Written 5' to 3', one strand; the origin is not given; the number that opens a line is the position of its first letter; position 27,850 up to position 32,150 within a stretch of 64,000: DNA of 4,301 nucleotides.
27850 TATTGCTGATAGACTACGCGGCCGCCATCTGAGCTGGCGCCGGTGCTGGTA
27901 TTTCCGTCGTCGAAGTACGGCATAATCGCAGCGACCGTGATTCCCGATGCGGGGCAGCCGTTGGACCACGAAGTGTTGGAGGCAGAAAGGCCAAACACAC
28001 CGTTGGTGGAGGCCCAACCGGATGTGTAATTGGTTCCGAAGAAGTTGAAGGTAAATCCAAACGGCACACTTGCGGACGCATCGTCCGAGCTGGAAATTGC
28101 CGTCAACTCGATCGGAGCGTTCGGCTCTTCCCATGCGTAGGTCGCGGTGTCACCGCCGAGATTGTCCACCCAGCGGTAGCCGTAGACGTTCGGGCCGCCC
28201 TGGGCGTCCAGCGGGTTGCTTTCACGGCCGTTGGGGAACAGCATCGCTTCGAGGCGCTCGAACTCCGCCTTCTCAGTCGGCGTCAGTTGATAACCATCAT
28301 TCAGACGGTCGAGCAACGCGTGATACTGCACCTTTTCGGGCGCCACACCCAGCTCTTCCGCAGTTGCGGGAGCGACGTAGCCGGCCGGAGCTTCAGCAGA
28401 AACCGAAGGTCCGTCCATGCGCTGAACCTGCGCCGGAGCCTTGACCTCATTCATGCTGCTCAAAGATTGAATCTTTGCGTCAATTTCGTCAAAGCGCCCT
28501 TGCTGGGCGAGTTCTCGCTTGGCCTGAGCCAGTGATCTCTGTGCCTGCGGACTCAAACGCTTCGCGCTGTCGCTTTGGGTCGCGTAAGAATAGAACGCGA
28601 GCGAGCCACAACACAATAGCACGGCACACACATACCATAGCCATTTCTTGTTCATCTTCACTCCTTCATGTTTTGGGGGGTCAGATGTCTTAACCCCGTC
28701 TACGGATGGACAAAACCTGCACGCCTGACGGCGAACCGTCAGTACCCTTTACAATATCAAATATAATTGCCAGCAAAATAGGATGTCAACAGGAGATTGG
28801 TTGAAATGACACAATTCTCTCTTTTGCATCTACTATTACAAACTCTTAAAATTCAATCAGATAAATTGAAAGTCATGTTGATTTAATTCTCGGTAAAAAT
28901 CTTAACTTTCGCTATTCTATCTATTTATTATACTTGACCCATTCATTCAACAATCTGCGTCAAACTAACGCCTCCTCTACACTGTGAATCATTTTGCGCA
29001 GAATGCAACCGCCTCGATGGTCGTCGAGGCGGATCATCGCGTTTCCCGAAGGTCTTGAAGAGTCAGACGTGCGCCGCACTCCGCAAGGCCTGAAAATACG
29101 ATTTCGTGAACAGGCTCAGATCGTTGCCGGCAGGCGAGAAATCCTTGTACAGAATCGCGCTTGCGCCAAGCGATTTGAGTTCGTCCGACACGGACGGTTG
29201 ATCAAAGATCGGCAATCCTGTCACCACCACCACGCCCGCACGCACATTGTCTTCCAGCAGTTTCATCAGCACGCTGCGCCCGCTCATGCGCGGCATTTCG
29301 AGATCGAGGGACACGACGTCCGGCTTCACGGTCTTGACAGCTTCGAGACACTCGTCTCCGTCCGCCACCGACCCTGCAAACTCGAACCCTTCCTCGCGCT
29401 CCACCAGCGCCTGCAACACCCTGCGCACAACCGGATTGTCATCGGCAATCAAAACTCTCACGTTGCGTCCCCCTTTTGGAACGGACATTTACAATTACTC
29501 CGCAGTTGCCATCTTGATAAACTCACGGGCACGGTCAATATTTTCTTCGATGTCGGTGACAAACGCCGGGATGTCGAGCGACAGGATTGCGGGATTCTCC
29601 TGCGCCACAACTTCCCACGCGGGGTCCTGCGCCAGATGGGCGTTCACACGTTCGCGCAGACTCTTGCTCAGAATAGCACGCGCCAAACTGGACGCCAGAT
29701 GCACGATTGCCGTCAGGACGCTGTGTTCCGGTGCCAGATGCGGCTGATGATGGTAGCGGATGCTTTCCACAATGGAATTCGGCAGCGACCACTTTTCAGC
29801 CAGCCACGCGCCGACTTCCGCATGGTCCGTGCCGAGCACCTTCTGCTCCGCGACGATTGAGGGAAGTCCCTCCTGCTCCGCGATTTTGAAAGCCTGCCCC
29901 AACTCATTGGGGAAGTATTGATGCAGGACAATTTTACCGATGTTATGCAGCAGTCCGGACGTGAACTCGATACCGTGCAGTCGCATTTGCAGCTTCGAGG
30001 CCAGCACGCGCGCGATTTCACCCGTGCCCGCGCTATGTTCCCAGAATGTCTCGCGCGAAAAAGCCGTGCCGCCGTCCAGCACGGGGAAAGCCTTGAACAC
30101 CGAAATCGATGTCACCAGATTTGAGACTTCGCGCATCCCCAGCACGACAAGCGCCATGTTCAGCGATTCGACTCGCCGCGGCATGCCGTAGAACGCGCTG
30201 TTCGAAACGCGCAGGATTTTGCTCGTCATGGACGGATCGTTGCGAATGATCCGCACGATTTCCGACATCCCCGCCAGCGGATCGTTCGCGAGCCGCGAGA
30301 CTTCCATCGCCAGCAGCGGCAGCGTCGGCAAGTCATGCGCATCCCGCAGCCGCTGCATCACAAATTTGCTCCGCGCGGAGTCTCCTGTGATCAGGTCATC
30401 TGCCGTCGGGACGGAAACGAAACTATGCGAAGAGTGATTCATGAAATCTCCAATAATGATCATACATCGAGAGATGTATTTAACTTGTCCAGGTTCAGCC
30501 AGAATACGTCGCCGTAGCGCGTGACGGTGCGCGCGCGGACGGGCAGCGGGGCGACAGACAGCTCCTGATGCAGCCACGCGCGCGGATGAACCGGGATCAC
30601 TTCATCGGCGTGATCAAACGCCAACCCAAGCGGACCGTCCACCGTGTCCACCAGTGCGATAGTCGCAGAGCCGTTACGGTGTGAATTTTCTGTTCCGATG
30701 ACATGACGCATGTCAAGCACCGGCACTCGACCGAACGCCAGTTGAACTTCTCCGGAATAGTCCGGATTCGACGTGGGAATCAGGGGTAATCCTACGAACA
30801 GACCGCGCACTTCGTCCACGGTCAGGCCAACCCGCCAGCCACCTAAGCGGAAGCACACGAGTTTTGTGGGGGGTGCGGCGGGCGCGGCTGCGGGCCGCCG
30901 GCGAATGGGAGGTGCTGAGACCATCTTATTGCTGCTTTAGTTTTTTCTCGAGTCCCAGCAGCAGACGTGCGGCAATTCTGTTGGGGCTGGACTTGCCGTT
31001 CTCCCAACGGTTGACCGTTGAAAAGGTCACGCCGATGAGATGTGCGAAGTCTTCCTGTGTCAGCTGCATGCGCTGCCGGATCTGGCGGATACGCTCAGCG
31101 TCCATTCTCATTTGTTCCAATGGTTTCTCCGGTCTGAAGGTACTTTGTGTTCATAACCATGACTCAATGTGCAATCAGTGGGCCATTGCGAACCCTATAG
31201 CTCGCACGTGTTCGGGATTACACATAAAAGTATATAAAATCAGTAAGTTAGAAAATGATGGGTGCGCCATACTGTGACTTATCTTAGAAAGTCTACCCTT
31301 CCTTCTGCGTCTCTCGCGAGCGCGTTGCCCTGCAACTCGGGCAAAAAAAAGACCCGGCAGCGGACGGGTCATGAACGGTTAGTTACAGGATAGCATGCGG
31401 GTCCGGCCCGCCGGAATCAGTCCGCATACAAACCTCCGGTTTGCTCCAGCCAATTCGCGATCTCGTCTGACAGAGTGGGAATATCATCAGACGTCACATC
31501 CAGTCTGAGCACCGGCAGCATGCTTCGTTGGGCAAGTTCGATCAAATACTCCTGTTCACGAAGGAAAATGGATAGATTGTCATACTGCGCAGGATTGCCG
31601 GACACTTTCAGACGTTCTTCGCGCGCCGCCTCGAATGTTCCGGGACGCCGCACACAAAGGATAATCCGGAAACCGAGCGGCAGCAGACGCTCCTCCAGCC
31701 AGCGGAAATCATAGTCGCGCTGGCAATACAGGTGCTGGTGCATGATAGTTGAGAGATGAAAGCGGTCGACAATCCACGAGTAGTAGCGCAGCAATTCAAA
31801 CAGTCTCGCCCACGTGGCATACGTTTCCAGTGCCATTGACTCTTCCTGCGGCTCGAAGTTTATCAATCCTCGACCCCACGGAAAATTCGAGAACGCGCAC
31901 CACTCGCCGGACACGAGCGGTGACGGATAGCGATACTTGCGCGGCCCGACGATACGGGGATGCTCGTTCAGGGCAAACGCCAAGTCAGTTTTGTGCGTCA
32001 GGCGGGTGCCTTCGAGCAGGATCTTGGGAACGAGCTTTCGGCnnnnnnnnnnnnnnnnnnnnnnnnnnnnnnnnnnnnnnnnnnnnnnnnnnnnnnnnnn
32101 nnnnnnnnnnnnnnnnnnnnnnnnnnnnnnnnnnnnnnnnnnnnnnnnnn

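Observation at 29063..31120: Compact HTH(XRE)-CheW-HDOD-CheY cassette with no kinase, MCP or CheA in reach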

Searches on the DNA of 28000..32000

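Call 75: search_rna_families(source=window, start=28000, end=32000, threshold=evalue, max_evalue=0.1)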
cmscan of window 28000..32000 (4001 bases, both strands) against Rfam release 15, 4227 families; matches with E-value up to 0.1: 0.
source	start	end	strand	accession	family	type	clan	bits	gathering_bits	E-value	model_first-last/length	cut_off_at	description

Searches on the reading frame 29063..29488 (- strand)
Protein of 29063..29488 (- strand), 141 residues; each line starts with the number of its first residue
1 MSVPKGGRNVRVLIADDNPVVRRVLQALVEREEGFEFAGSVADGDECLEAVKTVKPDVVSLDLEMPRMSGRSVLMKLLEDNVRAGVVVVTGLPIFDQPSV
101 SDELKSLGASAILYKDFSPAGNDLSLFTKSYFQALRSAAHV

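Call 3: search_protein_families(library=pfam, proteins=[window:29063-29488:-], max_evalue=0.01)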
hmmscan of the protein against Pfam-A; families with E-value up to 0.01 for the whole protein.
window:29063-29488:- (141 aa): 1 family
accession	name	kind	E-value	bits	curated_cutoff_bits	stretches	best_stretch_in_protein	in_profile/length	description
PF00072.30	Response_reg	-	4.2e-18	66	30.2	1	12-119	1-103/111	Response regulator receiver domain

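Call 4: search_protein_families(library=ncbifam, proteins=[window:29063-29488:-], max_evalue=0.01)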
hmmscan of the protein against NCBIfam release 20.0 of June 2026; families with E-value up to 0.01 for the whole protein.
window:29063-29488:- (141 aa): 73 families (the best 25 are shown)
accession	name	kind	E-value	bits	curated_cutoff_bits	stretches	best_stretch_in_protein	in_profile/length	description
NF001965.0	PRK00742.1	subfamily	7.2e-19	68.2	293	1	9-138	3-130/357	chemotaxis-specific protein-glutamate methyltransferase CheB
NF007935.0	PRK10651.1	equivalog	9.6e-16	57.6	250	1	9-119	6-113/216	two-component system response regulator NarL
TIGR02875.1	spore_0_A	equivalog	3.8e-15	55.8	200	1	9-117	2-109/262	sporulation transcription factor Spo0A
NF009206.0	PRK12555.1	subfamily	3.8e-15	55.7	342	1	10-93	1-83/340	chemotaxis-specific protein-glutamate methyltransferase CheB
NF007708.0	PRK10403.1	equivalog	5.5e-15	55.4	343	1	10-119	7-113/215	nitrate/nitrite response regulator protein NarP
NF008677.0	PRK11697.1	equivalog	9e-14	51.4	246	1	10-91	2-82/238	two-component system response regulator BtsR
NF045717.1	DVU0259_DivK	exception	8.9e-12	45.2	160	1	11-93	4-86/117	DVU0259 family response regulator domain-containing protein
NF008469.0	PRK11361.1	equivalog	1e-11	44.2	714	1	10-91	5-84/461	acetoacetate metabolism transcriptional regulator AtoC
NF045944.1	ResRegRpaBCyano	equivalog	5.9e-11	42.2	330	1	13-120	1-102/229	response regulator transcription factor RpaB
NF052445.1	RespRegMctR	equivalog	6.1e-11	42.1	300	1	10-88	2-80/205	two-component system response regulator MctR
NF045505.1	RR_RssB_Pseudo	equivalog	9.5e-11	41.4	700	1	10-136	6-123/394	two-component system response regulator RssB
NF007969.0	PRK10693.1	equivalog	2.9e-10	39.7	329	1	11-115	9-108/337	two-component system response regulator RssB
NF047785.1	respo_reg_MadR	equivalog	6.5e-10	38.7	300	1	10-91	1-85/209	MadR family response regulator transcription factor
NF041367.1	CheY_Halo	equivalog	4.6e-09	36.6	200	1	12-92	1-79/114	chemotaxis protein CheY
NF007018.1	PRK09483.1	equivalog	4.6e-09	36.2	280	1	10-118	2-107/217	UvrY/SirA/GacA family response regulator transcription factor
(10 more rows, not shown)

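Call 8: find_encoding_contigs(protein=window:29063-29488:-, flank=10000, max_places=6)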
Protein window:29063-29488:- (141 aa): 19 contigs read that carry it; 6 places shown.
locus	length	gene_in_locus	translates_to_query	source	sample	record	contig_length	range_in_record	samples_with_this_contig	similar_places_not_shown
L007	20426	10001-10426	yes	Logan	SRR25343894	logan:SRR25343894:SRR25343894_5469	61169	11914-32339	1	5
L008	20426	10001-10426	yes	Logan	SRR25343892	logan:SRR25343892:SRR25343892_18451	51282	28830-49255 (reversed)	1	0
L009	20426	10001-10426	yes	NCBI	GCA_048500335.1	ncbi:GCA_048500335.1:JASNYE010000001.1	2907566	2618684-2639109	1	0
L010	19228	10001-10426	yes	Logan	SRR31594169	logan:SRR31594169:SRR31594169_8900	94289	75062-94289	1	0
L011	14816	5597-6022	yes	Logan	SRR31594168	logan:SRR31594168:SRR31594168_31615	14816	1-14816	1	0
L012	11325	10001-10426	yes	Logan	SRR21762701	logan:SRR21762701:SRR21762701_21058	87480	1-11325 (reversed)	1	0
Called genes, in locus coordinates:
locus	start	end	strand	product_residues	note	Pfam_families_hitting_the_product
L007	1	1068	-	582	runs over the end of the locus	PF15780:ASH, PF22073:Cep192_D4 (weak), PF22544:HYDIN_VesB_CFA65-like_Ig, PF13860:FlgD_ig (faint), PF18962:Por_Secre_tail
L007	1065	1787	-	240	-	PF01113:DapB_N, PF05173:DapB_C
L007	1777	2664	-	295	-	PF00701:DHDPS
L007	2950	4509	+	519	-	PF00072:Response_reg, PF00158:Sigma54_activat, PF14532:Sigma54_activ_2, PF07728:AAA_5 (faint), PF25601:AAA_lid_14, PF02954:HTH_8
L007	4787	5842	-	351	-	PF08331:QueG_DUF1730, PF13484:Fer4_16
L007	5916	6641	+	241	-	PF02592:Vut_1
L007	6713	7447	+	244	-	PF00902:TatC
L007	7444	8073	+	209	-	-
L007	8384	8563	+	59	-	PF15731:MqsA_antitoxin, PF12844:HTH_19 (weak), PF13560:HTH_31, PF01381:HTH_3, PF22495:HTH_92 (weak)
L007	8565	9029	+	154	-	PF01584:CheW (weak)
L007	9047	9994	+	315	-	PF08668:HDOD, PF01966:HD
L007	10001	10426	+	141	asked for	PF00072:Response_reg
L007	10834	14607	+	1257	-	-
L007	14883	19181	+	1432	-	-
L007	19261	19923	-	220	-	PF01895:PhoU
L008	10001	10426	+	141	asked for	PF00072:Response_reg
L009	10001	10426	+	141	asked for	PF00072:Response_reg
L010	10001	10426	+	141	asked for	PF00072:Response_reg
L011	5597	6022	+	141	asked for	PF00072:Response_reg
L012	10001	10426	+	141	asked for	PF00072:Response_reg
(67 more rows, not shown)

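Call 69: search_protein_families(library=padloc, proteins=[window:29063-29488:-], max_evalue=0.001)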
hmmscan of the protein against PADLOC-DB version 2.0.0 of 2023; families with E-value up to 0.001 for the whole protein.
window:29063-29488:- (141 aa): 1 family
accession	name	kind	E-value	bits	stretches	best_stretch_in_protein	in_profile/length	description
PDLC00405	SduA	-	3.7e-05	21.4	1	9-72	6-67/323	DUF4263 domain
